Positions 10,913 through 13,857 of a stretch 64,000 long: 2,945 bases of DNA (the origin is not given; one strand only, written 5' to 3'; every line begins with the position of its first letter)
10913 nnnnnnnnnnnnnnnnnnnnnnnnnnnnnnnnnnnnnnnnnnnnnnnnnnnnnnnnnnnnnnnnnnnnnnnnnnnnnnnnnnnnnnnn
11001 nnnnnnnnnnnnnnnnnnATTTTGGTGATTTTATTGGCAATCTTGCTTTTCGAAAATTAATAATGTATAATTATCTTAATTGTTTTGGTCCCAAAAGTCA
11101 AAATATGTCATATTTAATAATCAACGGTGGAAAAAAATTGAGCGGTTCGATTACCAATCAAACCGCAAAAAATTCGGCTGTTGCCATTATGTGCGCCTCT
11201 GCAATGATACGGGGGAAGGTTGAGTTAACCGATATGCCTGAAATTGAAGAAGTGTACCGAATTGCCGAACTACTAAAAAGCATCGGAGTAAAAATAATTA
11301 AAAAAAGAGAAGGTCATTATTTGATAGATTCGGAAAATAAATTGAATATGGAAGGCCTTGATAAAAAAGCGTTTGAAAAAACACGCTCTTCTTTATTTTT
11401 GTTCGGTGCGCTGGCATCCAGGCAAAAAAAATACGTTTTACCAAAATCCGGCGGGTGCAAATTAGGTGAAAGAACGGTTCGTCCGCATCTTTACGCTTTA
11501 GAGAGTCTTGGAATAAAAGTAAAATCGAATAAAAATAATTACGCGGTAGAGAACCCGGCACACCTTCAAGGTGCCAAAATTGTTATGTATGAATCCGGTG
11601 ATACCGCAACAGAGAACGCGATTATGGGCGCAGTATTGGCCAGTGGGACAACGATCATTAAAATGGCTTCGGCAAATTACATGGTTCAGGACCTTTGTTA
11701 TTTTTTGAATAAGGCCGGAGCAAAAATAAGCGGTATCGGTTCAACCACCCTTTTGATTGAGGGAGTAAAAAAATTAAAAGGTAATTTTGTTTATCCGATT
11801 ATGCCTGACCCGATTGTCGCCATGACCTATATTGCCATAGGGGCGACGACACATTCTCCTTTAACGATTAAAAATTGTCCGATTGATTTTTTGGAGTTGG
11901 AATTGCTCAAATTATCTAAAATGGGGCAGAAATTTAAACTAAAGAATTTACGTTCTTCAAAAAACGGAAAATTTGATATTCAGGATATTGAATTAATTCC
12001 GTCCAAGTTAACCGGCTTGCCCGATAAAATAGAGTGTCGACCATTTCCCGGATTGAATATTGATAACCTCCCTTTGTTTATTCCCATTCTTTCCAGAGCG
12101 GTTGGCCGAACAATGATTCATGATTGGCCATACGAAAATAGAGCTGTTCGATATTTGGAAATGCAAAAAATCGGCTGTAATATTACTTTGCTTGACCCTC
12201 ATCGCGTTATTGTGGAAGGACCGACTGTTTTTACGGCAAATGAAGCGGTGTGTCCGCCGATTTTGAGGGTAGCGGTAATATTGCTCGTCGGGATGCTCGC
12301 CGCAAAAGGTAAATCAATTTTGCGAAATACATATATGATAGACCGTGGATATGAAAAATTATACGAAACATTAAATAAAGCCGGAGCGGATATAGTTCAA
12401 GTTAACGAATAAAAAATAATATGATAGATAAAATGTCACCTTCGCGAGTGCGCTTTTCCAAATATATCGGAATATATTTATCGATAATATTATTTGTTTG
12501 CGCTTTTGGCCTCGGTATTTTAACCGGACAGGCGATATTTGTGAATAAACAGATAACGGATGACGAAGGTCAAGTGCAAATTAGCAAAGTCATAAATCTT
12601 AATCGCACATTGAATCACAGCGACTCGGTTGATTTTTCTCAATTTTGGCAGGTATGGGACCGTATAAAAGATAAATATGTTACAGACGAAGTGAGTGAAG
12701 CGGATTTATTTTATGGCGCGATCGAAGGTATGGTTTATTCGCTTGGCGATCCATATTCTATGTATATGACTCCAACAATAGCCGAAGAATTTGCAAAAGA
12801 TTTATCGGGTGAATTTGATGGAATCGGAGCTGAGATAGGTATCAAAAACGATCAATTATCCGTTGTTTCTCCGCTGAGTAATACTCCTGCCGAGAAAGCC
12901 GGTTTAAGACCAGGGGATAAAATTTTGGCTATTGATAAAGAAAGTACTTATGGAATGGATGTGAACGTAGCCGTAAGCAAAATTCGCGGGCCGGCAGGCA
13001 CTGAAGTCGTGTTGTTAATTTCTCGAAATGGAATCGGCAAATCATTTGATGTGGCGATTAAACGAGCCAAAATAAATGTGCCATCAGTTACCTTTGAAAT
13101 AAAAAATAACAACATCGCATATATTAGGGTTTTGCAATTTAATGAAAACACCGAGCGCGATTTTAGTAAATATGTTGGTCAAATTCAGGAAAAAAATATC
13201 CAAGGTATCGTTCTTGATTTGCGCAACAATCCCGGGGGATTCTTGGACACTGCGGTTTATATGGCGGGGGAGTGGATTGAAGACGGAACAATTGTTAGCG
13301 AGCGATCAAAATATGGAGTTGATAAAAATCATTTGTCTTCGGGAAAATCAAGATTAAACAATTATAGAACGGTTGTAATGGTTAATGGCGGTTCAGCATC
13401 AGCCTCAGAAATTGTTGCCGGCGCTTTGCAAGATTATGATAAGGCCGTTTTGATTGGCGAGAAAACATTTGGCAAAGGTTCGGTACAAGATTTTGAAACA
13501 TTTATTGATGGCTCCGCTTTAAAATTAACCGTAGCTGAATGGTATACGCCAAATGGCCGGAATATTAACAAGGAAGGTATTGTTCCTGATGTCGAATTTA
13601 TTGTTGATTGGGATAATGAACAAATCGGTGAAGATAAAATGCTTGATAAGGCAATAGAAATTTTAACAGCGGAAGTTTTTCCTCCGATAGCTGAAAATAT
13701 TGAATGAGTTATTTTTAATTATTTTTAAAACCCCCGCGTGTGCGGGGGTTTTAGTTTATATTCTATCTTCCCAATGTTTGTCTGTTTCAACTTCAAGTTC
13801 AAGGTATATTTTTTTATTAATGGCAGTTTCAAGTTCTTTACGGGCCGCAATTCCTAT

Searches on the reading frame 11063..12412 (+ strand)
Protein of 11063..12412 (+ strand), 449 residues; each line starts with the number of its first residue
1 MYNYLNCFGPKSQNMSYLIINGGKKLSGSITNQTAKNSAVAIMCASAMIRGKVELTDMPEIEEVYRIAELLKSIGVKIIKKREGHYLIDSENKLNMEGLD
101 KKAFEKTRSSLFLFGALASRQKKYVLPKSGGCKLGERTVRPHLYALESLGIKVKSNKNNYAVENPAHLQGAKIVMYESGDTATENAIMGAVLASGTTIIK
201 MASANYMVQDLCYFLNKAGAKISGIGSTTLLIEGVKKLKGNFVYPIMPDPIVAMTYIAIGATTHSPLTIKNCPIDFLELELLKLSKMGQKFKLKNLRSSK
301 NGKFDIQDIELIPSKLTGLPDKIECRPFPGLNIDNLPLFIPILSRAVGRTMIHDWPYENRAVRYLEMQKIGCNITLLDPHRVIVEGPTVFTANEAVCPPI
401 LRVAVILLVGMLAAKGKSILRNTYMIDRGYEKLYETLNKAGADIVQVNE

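Call 7: search_protein_families(library=pfam, proteins=[window:11063-12412:+], max_evalue=0.00001)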
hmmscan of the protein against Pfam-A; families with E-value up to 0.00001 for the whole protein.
window:11063-12412:+ (449 aa): 1 family
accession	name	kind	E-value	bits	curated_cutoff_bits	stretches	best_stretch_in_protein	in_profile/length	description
PF00275.25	EPSP_synthase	-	4.5e-48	164.4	22.8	1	21-437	2-417/417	EPSP synthase (3-phosphoshikimate 1-carboxyvinyltransferase)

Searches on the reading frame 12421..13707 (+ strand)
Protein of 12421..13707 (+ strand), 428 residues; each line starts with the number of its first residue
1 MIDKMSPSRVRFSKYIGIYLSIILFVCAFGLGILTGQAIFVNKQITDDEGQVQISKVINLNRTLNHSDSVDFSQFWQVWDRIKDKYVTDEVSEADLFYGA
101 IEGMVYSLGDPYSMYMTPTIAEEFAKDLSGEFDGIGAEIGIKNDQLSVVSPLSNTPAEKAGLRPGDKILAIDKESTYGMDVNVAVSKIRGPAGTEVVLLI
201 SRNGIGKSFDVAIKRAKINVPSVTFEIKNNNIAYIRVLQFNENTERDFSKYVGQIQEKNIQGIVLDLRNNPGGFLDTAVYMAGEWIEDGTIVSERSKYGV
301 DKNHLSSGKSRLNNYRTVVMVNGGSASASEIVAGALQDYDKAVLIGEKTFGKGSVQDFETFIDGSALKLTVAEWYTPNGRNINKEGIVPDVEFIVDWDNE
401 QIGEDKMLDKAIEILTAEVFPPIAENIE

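Call 7: search_protein_families(library=pfam, proteins=[window:12421-13707:+], max_evalue=0.00001)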
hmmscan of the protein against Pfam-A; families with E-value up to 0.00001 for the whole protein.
window:12421-13707:+ (428 aa): 5 families
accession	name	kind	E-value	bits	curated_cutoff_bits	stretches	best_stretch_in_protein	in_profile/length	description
PF03572.23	Peptidase_S41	-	2.1e-53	180.7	24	1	231-392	1-164/165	Peptidase family S41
PF22694.1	CtpB_N-like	-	4.6e-13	49.9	27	1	39-117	8-82/85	Activating protease CtpB N-terminal domain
PF17820.7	PDZ_6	-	3.1e-12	46.5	27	1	149-202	3-54/54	PDZ domain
PF00595.29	PDZ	-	3.1e-08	34.3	23.2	1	130-200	9-80/81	PDZ domain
PF13180.12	PDZ_2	-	2.2e-07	31.5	27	1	135-212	3-79/80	PDZ domain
